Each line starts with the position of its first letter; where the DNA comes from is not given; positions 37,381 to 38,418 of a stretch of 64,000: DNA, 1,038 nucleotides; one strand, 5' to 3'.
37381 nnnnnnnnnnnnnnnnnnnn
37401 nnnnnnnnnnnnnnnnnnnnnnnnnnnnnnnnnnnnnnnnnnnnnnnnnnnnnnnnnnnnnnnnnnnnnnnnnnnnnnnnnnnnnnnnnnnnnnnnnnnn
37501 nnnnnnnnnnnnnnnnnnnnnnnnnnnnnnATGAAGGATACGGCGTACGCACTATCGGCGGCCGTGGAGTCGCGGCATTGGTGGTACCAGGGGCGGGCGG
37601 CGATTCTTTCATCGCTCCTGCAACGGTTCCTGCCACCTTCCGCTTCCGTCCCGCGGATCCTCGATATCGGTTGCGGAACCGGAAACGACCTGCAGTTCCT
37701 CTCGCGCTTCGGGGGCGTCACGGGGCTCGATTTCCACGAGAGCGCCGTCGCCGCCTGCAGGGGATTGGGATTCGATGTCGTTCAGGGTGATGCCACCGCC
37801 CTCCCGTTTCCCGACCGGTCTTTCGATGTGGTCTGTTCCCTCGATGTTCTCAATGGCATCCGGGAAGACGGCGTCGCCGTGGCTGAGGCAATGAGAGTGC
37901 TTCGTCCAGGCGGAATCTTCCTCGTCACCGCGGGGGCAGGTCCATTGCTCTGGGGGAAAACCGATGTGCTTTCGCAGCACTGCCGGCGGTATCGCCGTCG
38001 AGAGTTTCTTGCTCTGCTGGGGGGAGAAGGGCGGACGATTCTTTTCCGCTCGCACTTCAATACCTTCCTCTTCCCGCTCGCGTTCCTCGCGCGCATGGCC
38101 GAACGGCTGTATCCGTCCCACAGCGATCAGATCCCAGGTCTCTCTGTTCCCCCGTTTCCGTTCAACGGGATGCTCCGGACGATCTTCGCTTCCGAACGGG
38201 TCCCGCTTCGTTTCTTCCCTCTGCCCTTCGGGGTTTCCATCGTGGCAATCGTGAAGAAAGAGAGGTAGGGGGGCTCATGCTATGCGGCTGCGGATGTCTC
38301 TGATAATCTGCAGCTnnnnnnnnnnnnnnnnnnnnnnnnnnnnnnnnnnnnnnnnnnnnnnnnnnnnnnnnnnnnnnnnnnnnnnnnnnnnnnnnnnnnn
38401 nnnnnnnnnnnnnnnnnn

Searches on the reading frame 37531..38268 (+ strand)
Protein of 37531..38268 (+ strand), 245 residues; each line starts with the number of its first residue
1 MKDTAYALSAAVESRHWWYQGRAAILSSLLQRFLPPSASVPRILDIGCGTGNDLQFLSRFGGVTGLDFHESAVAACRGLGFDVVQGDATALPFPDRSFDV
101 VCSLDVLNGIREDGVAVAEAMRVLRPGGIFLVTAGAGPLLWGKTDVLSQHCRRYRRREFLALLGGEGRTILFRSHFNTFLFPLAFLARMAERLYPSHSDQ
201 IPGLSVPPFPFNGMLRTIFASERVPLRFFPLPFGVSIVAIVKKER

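Call 38: search_protein_families(library=ncbifam, proteins=[window:37531-38268:+], max_evalue=0.00001)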
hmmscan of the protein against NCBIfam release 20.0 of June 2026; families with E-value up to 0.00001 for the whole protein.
window:37531-38268:+ (245 aa): 21 families
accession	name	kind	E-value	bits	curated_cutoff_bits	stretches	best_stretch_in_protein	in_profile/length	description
NF045667.1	MTase_DVU1556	equivalog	3.5e-16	59.3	155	1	41-133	24-120/213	DVU_1556 family methyltransferase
NF045825.1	FAmtase_mtf2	equivalog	1.6e-13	50.4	400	1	42-133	61-159/248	fatty-acid O-methyltransferase Mtf2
NF045823.1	PthPhpthDimycoMt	equivalog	2e-13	50.1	300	1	42-132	69-166/256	phthiotriol/phenolphthiotriol dimycocerosates methyltransferase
NF047649.1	MTase_UXPK_star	exception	1.6e-12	47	460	1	42-133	80-182/283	methyltransferase/UXPK-star double selenoprotein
NF041537.1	ArsM_AhpD_UU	exception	5.2e-12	45.2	510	1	42-133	79-181/345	arsenite methyltransferase/AhpD domain selenoprotein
TIGR02072.1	BioC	equivalog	3.1e-11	43.5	184.95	1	27-133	24-133/244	malonyl-ACP O-methyltransferase BioC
NF041536.1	ArsM_DUF2284_UU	exception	1.7e-10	39.8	575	1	42-133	79-181/459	arsenite methyltransferase/DUF2284 domain selenoprotein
NF040539.1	AST_met_ArsM_2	exception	2.5e-10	40.7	240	1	39-133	56-164/262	putative arsinothricin biosynthesis methyltransferase ArsM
TIGR01934.1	MenG_MenH_UbiE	subfamily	4e-10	39.4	158.35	1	41-132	41-141/223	ubiquinone/menaquinone biosynthesis methyltransferase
NF001241.0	PRK00216.1-2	equivalog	5e-10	39.4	327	1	40-134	52-149/231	demethylmenaquinone methyltransferase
NF008823.0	PRK11873.1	subfamily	7.9e-10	38.7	263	1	43-132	81-181/272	arsenite methyltransferase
TIGR02081.1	metW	equivalog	6.4e-09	35.6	189.5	1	41-125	15-103/194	methionine biosynthesis protein MetW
NF001240.0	PRK00216.1-1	equivalog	7.6e-09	35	378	1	42-134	66-170/251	bifunctional demethylmenaquinone methyltransferase/2-methoxy-6-polyprenyl-1,4-benzoquinol methylase UbiE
NF007610.0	PRK10258.1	equivalog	2.2e-08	33.7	342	1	30-133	34-139/251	malonyl-ACP O-methyltransferase BioC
NF045649.1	2X_seleno_MduS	exception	1.1e-07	31.2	380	1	39-131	41-146/338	methyltransferase domain-containing selenoprotein MduS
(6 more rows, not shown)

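Call 78: search_solved_structures(query=window:37531-38268:+, max_evalue=0.000001)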
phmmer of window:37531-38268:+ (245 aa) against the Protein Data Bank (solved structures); distinct sequences matched with E-value up to 0.000001: 13.
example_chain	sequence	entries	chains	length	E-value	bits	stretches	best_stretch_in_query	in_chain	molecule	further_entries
8ys9_A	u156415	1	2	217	1.1e-10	44.4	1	34-131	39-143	Phosphatidylethanolamine N-methyltransferase/phosphatidyl-N-methylethanolamine N-methyltra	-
6uak_A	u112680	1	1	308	1.2e-10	44.2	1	41-131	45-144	SAM dependent methyltransferase LahSB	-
4pne_A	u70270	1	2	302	1.8e-10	43.7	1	17-134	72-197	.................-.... protein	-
3bus_A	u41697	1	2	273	4.5e-09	39.1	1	39-132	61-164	Methyltransferase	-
2gs9_A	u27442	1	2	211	9.2e-09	38.1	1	28-134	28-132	Hypothetical protein TT1324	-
5wp5_A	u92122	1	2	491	1.4e-08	37.5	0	42-133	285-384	Phosphomethylethanolamine N-methyltransferase 2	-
8zc8_A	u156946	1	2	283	1.5e-08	37.4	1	41-133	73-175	MitM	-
21zq_A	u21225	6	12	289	1.5e-08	37.3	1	41-133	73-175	MitM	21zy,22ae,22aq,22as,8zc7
3l8d_A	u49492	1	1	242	2.3e-08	36.7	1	14-138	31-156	Methyltransferase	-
6uv6_A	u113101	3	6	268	3.8e-08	36.1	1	37-133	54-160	D-glucose O-methyltransferase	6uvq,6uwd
2avn_A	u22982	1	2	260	4.4e-08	35.8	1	22-134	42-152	ubiquinone/menaquinone biosynthesis methyltransferase-related protein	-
5gm1_A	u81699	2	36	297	4.6e-08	35.8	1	33-133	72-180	O-methylransferase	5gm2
9w6x_A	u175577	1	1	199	3.9e-07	32.7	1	35-131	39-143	YtkW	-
